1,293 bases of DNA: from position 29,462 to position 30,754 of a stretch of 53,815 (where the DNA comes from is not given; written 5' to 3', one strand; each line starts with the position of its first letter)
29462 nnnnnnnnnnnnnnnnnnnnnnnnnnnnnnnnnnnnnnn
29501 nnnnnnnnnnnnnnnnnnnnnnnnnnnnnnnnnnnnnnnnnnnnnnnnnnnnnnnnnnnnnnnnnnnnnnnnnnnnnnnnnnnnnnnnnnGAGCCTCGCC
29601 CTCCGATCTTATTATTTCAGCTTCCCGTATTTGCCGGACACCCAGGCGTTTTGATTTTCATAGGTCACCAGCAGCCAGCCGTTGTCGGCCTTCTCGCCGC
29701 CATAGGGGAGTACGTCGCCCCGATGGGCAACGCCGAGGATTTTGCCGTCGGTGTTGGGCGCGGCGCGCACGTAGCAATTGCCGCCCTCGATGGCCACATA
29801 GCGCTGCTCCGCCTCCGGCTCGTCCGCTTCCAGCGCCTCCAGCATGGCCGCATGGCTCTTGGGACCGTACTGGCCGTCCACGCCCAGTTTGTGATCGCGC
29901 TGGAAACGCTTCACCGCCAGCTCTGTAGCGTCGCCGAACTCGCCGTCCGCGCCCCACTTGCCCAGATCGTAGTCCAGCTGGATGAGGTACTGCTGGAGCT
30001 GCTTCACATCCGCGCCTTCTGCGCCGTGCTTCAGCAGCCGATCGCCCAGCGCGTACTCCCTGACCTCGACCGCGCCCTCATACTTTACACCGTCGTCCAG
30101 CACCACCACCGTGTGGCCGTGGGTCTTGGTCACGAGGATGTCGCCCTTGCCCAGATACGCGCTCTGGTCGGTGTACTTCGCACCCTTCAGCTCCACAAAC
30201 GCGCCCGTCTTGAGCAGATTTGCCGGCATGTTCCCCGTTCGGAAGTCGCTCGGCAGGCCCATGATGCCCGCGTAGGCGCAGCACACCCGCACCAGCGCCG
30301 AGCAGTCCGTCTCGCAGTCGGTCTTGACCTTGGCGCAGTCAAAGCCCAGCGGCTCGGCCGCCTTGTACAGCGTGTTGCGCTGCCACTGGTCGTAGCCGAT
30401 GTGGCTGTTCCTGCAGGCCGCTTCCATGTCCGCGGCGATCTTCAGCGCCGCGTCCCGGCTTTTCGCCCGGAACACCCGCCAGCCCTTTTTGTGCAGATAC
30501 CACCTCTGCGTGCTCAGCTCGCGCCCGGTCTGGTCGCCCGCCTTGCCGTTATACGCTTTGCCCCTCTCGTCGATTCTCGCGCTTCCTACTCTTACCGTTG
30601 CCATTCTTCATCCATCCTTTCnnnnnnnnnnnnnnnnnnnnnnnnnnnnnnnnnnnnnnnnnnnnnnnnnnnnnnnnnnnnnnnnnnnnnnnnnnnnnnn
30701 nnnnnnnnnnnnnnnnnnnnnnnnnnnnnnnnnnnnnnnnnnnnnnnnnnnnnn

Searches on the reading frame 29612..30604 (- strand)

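Call 11: search_protein_families(library=pfam, max_evalue=0.01, proteins=[window:29612-30604:-])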
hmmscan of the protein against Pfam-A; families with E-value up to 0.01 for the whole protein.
window:29612-30604:- (330 aa): 4 families
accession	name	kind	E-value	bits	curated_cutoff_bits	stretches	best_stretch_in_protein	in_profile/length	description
PF25309.1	ELLD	-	2.1e-54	184.5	27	1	6-174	1-174/175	Endolysin-like domain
PF01471.23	PG_binding_1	-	2e-16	60.3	23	1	197-254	2-57/57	Putative peptidoglycan binding domain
PF08239.17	SH3_3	-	1.2e-09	38.7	27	1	278-326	4-52/54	Bacterial SH3 domain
PF09374.15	PG_binding_3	-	0.0032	18.1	24.6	0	237-262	14-39/76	Predicted Peptidoglycan domain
